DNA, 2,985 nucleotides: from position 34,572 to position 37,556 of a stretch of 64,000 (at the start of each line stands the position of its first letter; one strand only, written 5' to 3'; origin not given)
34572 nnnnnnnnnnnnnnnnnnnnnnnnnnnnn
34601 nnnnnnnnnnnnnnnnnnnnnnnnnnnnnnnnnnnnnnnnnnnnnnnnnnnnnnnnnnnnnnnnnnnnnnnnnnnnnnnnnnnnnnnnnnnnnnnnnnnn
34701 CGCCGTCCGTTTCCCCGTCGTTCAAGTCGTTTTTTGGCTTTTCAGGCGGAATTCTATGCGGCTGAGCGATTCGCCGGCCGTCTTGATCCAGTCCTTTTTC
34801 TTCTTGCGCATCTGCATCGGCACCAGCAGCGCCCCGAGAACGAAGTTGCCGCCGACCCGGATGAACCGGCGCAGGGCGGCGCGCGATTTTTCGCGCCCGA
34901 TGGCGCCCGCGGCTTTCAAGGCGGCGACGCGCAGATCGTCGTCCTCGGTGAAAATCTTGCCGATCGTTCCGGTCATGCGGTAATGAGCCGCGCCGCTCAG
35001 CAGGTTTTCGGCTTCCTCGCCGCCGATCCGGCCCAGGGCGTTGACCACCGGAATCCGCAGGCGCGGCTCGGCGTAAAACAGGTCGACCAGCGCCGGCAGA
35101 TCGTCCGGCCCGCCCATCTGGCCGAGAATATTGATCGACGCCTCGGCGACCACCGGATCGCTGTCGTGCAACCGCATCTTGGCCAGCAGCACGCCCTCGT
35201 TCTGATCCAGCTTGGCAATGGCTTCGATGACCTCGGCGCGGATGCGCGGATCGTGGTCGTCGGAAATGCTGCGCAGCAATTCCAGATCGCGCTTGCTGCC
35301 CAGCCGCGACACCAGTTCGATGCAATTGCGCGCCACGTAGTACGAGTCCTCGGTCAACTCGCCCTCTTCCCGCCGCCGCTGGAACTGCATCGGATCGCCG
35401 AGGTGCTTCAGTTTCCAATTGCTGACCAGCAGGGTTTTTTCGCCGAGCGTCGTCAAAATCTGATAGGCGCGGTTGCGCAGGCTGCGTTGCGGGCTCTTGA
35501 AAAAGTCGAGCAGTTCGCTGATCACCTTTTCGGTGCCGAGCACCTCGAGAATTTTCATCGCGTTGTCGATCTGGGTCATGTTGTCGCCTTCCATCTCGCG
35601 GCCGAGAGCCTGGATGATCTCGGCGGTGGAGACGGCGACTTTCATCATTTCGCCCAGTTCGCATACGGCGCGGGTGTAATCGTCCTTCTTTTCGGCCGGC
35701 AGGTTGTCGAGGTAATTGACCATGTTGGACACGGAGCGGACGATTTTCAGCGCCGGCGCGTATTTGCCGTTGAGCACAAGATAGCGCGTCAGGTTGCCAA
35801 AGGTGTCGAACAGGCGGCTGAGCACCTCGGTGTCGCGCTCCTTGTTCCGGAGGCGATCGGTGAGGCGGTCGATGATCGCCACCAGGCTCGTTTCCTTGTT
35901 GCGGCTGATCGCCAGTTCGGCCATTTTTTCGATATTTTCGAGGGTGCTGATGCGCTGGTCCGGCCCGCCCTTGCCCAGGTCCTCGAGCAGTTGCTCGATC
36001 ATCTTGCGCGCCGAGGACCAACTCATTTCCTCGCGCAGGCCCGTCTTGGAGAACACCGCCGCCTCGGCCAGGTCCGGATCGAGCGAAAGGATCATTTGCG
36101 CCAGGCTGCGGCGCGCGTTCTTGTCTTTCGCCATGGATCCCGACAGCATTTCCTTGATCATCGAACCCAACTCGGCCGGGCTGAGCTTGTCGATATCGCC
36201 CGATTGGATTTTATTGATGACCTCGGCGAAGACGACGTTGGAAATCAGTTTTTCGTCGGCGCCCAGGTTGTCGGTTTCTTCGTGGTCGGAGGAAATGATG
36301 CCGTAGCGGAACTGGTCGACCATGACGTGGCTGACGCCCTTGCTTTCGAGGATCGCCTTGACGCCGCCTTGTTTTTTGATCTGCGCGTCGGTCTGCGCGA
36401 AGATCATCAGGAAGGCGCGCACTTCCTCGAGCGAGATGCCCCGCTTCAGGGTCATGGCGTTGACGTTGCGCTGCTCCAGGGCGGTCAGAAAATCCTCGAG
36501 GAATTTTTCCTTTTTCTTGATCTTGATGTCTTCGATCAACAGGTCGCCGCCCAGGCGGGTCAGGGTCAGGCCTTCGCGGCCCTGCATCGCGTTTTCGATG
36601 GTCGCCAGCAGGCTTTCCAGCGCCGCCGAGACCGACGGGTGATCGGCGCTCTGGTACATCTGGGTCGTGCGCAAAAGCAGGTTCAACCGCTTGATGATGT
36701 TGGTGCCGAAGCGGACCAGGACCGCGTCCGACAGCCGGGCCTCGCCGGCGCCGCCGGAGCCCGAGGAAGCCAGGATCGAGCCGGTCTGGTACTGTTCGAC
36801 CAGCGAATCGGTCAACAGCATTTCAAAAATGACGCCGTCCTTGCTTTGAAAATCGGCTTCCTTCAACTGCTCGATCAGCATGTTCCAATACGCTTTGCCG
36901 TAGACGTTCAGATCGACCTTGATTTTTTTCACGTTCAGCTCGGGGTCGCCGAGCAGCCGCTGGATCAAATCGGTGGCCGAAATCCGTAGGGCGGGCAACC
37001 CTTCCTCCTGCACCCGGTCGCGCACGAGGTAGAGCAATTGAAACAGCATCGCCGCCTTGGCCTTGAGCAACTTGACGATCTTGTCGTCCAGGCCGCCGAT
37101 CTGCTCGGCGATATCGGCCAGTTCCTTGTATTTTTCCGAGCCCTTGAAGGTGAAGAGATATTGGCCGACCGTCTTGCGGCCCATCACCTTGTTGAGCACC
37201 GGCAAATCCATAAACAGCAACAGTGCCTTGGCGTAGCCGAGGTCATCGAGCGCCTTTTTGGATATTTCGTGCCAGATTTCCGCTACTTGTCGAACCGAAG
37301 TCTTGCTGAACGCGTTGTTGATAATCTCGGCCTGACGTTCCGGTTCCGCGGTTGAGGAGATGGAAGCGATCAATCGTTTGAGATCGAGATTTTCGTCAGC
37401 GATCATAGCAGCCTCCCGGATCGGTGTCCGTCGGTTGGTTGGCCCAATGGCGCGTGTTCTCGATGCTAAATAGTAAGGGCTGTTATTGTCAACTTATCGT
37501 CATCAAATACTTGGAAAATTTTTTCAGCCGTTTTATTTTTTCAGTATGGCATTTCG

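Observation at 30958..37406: Four-gene operon: giant HEAT-repeat protein, secreted TPR protein and two tandem paralogous membrane+beta-propeller proteins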

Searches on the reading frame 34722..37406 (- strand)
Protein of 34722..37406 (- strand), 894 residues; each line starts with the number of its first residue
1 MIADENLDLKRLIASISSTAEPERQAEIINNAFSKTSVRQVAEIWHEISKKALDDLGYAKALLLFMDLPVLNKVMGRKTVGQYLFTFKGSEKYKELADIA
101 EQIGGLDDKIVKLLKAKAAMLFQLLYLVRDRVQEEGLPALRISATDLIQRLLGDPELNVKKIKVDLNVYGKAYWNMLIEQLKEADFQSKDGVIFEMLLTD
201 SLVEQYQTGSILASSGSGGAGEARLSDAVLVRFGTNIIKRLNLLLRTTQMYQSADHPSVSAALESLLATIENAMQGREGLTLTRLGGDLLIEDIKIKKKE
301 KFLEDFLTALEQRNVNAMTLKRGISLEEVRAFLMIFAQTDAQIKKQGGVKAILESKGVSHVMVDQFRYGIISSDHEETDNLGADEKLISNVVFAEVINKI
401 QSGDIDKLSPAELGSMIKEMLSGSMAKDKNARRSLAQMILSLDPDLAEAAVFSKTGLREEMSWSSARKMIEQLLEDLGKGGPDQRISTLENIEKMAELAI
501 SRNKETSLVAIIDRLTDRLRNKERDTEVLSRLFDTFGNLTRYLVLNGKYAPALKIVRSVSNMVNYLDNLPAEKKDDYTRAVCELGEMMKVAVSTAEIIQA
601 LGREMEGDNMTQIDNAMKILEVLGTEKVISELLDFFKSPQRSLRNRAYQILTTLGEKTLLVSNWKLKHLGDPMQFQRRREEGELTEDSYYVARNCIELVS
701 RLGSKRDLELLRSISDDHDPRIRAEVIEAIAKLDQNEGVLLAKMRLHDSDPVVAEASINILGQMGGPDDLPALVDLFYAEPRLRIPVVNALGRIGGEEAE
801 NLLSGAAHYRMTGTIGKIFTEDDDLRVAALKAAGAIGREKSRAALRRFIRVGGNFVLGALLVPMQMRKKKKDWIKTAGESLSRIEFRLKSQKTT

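Call 7: search_protein_families(library=pfam, proteins=[window:34722-37406:-], max_evalue=1)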
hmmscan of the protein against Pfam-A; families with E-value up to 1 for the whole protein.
window:34722-37406:- (894 aa): 5 families
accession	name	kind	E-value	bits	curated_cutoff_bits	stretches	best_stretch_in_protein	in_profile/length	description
PF13646.12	HEAT_2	-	1.1e-19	70.9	27.7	2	745-806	8-70/88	HEAT repeats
PF02985.28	HEAT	-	0.00018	21.9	23.5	0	711-733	5-27/31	HEAT repeat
PF02637.23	GatB_Yqey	-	0.028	14.7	27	1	376-475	4-103/148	GatB domain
PF01417.26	ENTH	-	0.19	12.2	24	0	493-562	22-83/124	ENTH domain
PF03130.22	HEAT_PBS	-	0.34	12.1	20.9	0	788-803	6-21/27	PBS lyase HEAT-like repeat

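Call 8: search_protein_families(library=ncbifam, proteins=[window:34722-37406:-], max_evalue=1)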
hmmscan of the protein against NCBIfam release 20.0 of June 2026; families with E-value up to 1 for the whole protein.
window:34722-37406:- (894 aa): 4 families
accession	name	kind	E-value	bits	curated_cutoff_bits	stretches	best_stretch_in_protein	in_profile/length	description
NF045915.1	PhycobilmeDegNblB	equivalog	2.1e-11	43.7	300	2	726-805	119-199/214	phycobilisome degradation protein NblB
NF010374.0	PRK13800.1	equivalog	0.0041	15.4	1196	1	558-781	623-820/898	fumarate reductase/succinate dehydrogenase flavoprotein subunit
NF003015.0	PRK03858.1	subfamily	0.0091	15.1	367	1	505-566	261-324/399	DNA polymerase IV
TIGR02270.1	TIGR02270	subfamily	0.0098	15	206.8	1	820-884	189-255/410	TIGR02270 family protein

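Call 12: find_homologous_proteins(query=window:34722-37406:-)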
Query window:34722-37406:- (894 aa): 19 proteins with E <= 0.001 among 8000 candidates.
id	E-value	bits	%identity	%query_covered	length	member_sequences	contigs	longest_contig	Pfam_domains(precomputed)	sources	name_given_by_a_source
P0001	0.0e+0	1358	68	100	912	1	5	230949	PF02985.29,PF13646.13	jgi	jgi:HEAT repeat protein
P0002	0.0e+0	1199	62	99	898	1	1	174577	PF02985.29,PF03130.23,PF13646.13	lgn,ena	-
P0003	0.0e+0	1197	61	100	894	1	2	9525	PF02985.29,PF03130.23,PF13646.13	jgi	jgi:HEAT repeat protein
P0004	0.0e+0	1193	61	99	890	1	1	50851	PF02985.29,PF13646.13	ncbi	-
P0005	0.0e+0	1186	61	100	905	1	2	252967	PF13646.13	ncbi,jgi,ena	jgi:HEAT repeat protein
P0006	0.0e+0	1186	60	99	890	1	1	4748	PF02985.29,PF03130.23,PF13646.13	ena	-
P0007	0.0e+0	1176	60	99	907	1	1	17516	PF13646.13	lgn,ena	-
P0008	0.0e+0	1175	60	100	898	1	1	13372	PF13646.13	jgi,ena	-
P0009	0.0e+0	1164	59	99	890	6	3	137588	PF02985.29,PF03130.23,PF13646.13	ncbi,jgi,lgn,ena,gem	-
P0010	0.0e+0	1153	59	99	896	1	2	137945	PF02985.29,PF03130.23,PF13646.13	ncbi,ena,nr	ncbi:MAG: HEAT repeat domain-containing protein [Candidatus Lernaella stagnicola]|nr:HEAT repeat dom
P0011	0.0e+0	1122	58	99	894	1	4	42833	PF02985.29,PF13646.13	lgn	-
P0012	0.0e+0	1122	58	100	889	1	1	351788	PF13646.13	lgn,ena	-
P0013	0.0e+0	1117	56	100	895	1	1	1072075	PF13646.13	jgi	jgi:HEAT repeat protein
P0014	0.0e+0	1116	56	100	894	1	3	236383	PF13646.13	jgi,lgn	-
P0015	9.6e-242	823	44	99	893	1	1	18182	PF13646.13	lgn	-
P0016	2.1e-230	785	43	100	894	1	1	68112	PF13646.13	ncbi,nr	ncbi:hypothetical protein K8I61_04600 [bacterium]|nr:hypothetical protein [bacterium]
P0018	6.1e-222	757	42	99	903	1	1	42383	PF13646.13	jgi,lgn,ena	-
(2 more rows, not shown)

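Call 15: find_encoding_contigs(protein=P0016, flank=10000, max_places=2)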
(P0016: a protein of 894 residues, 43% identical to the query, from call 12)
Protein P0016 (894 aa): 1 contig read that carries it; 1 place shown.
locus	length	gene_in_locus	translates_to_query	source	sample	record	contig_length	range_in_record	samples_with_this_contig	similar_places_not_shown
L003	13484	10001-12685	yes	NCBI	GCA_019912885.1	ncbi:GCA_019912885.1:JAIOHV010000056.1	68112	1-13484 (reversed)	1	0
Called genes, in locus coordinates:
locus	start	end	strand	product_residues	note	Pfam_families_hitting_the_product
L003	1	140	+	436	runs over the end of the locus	PF13439:Glyco_transf_4, PF13579:Glyco_trans_4_4, PF00534:Glycos_transf_1, PF13692:Glyco_trans_1_4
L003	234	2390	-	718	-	-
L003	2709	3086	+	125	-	PF03551:PadR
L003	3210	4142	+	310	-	PF00106:adh_short (faint), PF01073:3Beta_HSD, PF01370:Epimerase, PF02719:Polysacc_synt_2, PF04321:RmlD_sub_bind, PF05368:NmrA, PF13460:NAD_binding_10, PF16363:GDP_Man_Dehyd, +1 more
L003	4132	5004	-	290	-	PF00950:ABC-3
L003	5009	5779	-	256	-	PF00005:ABC_tran, PF02463:SMC_N (faint), PF13304:AAA_21 (weak)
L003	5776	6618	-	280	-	PF01297:ZnuA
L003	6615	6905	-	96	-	PF13451:zf_Tbcl (weak)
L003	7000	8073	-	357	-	PF16822:ALGX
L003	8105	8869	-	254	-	PF00515:TPR_1 (faint), PF07719:TPR_2 (faint), PF13174:TPR_6 (faint), PF13176:TPR_7 (faint), PF13181:TPR_8 (faint), PF13424:TPR_12 (faint), PF13432:TPR_16 (weak), PF13432:TPR_16 (weak), +4 more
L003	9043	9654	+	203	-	PF01625:PMSR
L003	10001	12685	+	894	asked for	PF13646:HEAT_2 (faint)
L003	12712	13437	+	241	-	PF21033:RMD1-3 (weak), PF14559:TPR_19 (faint)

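Call 16: find_encoding_contigs(protein=P0018, flank=10000, max_places=2)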
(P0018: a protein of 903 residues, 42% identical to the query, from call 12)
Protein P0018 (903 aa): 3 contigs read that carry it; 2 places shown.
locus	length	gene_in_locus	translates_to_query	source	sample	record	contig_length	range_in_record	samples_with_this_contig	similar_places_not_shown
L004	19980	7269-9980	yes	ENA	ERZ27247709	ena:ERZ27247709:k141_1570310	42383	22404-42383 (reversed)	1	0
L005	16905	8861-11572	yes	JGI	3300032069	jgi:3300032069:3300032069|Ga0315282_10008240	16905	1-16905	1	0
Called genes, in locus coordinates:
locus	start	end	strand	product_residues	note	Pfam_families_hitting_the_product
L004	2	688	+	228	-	?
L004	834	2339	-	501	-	-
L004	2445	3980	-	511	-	-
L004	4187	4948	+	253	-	PF00106:adh_short, PF13561:adh_short_C2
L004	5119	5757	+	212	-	PF00857:Isochorismatase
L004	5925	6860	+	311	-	PF01063:Aminotran_4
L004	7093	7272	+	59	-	-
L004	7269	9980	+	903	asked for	PF13646:HEAT_2 (weak)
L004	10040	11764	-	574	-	PF02463:SMC_N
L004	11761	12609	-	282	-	PF01513:NAD_kinase, PF20143:NAD_kinase_C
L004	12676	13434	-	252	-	PF02517:Rce1-like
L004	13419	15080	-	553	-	PF09992:NAGPA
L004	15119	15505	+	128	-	-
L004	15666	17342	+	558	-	-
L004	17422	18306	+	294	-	PF01882:DUF58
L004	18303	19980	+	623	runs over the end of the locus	PF07584:BatA (weak), PF13519:VWA_2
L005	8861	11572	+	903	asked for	PF13646:HEAT_2 (weak)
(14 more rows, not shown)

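Call 17: find_encoding_contigs(protein=P0013, flank=10000, max_places=2)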
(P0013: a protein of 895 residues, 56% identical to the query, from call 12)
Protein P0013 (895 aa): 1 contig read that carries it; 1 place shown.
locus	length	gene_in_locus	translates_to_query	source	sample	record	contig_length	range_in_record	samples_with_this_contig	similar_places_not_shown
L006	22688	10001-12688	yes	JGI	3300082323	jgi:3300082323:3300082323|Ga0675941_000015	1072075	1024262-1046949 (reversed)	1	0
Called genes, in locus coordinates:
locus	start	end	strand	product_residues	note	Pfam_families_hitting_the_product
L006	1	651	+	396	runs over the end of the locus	PF00155:Aminotran_1_2, PF01041:DegT_DnrJ_EryC1, PF01053:Cys_Met_Meta_PP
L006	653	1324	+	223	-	PF02585:PIG-L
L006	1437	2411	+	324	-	PF14522:Cytochrome_C7 (faint), PF22113:Mtrc-MtrF_II-IV_dom (faint)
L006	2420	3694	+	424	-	-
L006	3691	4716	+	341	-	PF02085:Cytochrom_CIII (faint), PF14522:Cytochrome_C7 (faint), PF14537:Cytochrom_c3_2 (faint), PF22113:Mtrc-MtrF_II-IV_dom (faint)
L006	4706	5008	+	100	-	-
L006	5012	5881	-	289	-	PF04055:Radical_SAM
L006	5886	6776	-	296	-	-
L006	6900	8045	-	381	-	-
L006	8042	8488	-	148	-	PF14102:Caps_synth_CapC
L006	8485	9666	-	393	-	PF08245:Mur_ligase_M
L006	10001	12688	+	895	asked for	PF13646:HEAT_2 (faint)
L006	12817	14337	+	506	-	-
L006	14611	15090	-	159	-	-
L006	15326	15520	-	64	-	PF09723:Zn_ribbon_8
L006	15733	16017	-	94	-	PF12840:HTH_20, PF01022:HTH_5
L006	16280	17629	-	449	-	PF03023:MurJ, PF01554:MatE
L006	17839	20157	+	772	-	PF02460:Patched (faint), PF03176:MMPL, PF12349:Sterol-sensing, PF03176:MMPL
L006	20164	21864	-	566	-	PF13088:BNR_2, PF13859:BNR_3, PF02012:BNR (faint)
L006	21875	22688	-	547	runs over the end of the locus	-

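Call 18: find_encoding_contigs(protein=P0010, flank=10000, max_places=1)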
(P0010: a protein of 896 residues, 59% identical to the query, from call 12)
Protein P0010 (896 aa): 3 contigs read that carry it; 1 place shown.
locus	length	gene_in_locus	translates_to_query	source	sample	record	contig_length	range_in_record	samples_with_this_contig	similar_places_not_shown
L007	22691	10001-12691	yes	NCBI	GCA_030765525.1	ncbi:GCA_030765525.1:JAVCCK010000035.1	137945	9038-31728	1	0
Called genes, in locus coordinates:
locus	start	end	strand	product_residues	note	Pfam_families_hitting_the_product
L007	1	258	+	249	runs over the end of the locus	-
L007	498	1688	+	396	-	PF01041:DegT_DnrJ_EryC1, PF00155:Aminotran_1_2 (weak), PF01212:Beta_elim_lyase (weak)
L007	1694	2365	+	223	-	PF02585:PIG-L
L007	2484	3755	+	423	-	-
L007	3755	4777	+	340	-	PF14522:Cytochrome_C7 (faint), PF09699:Paired_CXXCH_1 (faint), PF14537:Cytochrom_c3_2 (faint)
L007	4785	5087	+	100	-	-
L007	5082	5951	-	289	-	PF04055:Radical_SAM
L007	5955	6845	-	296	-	-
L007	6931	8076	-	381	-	-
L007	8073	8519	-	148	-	PF14102:Caps_synth_CapC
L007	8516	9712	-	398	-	PF08245:Mur_ligase_M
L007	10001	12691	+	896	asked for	PF03130:HEAT_PBS (faint), PF02985:HEAT (faint), PF13646:HEAT_2 (weak)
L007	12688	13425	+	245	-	PF14559:TPR_19 (faint), PF21033:RMD1-3 (weak), PF07719:TPR_2 (faint)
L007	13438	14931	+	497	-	-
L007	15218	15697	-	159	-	PF01047:MarR (weak)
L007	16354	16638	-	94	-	PF12840:HTH_20, PF01022:HTH_5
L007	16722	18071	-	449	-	PF01554:MatE, PF03023:MurJ (weak), PF01554:MatE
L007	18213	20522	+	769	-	PF02460:Patched (faint), PF03176:MMPL, PF02355:SecD_SecF_C (faint), PF12349:Sterol-sensing (weak), PF03176:MMPL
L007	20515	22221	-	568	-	PF13088:BNR_2, PF13859:BNR_3, PF02012:BNR (faint)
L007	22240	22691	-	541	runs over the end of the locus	-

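Call 19: find_encoding_contigs(protein=P0001, flank=10000, max_places=1)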
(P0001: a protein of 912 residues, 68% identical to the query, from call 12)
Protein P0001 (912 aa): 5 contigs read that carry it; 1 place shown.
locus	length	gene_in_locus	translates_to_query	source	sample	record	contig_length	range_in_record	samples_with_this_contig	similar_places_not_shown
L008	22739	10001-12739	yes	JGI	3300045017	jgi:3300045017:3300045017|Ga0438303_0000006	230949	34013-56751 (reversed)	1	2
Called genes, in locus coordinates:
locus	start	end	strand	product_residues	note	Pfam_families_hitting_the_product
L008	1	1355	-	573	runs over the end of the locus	PF02310:B12-binding, PF04055:Radical_SAM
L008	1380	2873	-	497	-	PF02074:Peptidase_M32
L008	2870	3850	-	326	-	PF04616:Glyco_hydro_43 (faint)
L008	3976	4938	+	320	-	PF04055:Radical_SAM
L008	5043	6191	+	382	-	PF00535:Glycos_transf_2, PF13641:Glyco_tranf_2_3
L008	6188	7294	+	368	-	PF13439:Glyco_transf_4, PF13579:Glyco_trans_4_4, PF20706:GT4-conflict, PF00534:Glycos_transf_1, PF13692:Glyco_trans_1_4, PF13524:Glyco_trans_1_2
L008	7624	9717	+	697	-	PF08126:Propeptide_C25, PF01364:Peptidase_C25, PF03785:Peptidase_C25_C (weak)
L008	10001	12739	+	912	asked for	PF02985:HEAT (faint), PF13646:HEAT_2 (weak)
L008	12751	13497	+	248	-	PF13428:TPR_14 (faint), PF13432:TPR_16 (faint), PF21033:RMD1-3, PF00515:TPR_1 (faint), PF13414:TPR_11 (weak), PF14559:TPR_19 (weak), PF21033:RMD1-3 (weak), PF14559:TPR_19 (weak), +5 more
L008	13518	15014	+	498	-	-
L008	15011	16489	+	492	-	-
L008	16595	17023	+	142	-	-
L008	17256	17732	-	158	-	-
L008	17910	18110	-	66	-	PF09723:Zn_ribbon_8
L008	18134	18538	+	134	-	-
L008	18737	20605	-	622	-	PF21185:RecD_N, PF00580:UvrD-helicase (weak), PF13086:AAA_11 (weak), PF13245:AAA_19, PF13604:AAA_30, PF05127:NAT10_TcmA_helicase (weak), PF18335:SH3_13 (weak), PF13538:UvrD_C_2, +2 more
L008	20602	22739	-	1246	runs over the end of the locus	PF00580:UvrD-helicase, PF13245:AAA_19 (weak), PF13361:UvrD_C, PF13538:UvrD_C_2 (faint)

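Call 20: find_encoding_contigs(protein=P0012, flank=10000, max_places=1)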
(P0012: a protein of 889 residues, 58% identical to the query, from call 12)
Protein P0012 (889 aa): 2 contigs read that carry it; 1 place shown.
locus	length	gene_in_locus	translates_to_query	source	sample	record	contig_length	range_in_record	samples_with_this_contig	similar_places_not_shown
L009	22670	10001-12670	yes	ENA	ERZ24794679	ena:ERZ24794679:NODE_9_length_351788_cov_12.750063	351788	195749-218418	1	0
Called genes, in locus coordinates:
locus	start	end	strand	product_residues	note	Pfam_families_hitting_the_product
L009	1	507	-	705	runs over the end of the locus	PF01074:Glyco_hydro_38N, PF03065:Glyco_hydro_57, PF09094:AmyA-A_glucT_m, PF09095:AmyA-gluTrfs_C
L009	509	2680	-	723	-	PF03065:Glyco_hydro_57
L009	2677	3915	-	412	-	PF00483:NTP_transferase, PF24894:Hexapep_GlmU, PF25247:LbH_GLGC (faint)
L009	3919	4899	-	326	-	PF00480:ROK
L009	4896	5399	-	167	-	PF00156:Pribosyltran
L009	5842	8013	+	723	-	PF01839:FG-GAP (faint), PF13517:FG-GAP_3, PF07593:UnbV_ASPIC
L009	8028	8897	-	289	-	PF04055:Radical_SAM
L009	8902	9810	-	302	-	-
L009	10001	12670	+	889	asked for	PF13646:HEAT_2 (faint)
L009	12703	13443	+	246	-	PF21033:RMD1-3, PF00515:TPR_1 (faint), PF07719:TPR_2 (faint), PF13181:TPR_8 (faint), PF14559:TPR_19 (weak)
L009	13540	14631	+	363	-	PF00291:PALP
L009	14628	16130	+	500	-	-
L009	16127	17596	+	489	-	-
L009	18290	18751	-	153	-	PF01047:MarR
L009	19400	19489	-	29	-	-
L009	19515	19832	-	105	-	PF08279:HTH_11 (faint), PF12840:HTH_20, PF01022:HTH_5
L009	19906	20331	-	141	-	-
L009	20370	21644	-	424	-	PF01554:MatE, PF03023:MurJ, PF01554:MatE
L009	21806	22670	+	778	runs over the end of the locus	PF03176:MMPL, PF02460:Patched (faint), PF12349:Sterol-sensing, PF03176:MMPL, PF00873:ACR_tran (weak)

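Call 34: search_solved_structures(query=A2, max_evalue=1)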
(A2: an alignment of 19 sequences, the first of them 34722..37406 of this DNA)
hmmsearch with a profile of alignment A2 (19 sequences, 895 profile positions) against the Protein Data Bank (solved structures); distinct sequences matched with E-value up to 1: 37.
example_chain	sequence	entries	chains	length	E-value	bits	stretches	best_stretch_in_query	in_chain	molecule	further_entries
9sah_A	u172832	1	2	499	1.4e-39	139.1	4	685-807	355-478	E4-NB2 synthetic fusion protein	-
6ft5_A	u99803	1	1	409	6.3e-30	107.2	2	683-854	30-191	alphaRep A3_A3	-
6fsq_A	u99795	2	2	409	2.1e-28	102.2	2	683-854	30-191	alphaRep A3_bGFPD | A3_bGFPD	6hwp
4zv6_A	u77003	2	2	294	2.2e-21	79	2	684-807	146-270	AlphaRep-7 | alpha-Rep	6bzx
4xl5_C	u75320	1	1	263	5.4e-19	71.1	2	685-807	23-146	bGFP-A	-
7p0h_A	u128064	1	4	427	3.3e-18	68.4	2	683-807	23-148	Helicobacter pylori ComF fused to an artificial alphaREP crystallization helper (named B2)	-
6gwc_C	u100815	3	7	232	3.2e-15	58.5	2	700-807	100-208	iE5 ALPHAREP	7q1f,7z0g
3ltj_A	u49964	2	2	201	5.2e-15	57.8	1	683-854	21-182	AlphaRep-4 | bA3-2: binder of A3 protein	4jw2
3ltm_A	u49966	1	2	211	6.9e-15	57.5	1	683-854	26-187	Alpha-Rep4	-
6gx7_E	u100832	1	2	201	4.2e-14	54.9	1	683-855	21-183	iiiA5 ALPHAREP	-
8aw4_A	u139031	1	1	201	5.2e-14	54.5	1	683-855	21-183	ALPHAREP bB-E3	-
4xvp_D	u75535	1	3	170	8.1e-12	47.3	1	683-808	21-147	BGFP-C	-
9t1m_A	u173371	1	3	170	3e-11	45.4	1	683-808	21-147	Alpha Rep E4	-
9rhz_A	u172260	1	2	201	7.6e-11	44.1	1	683-854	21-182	ALPHAREP bE5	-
6gwd_G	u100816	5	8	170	8.8e-11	43.9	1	683-808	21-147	iiH5 ALPHAREP | iih5 Alpha Repeating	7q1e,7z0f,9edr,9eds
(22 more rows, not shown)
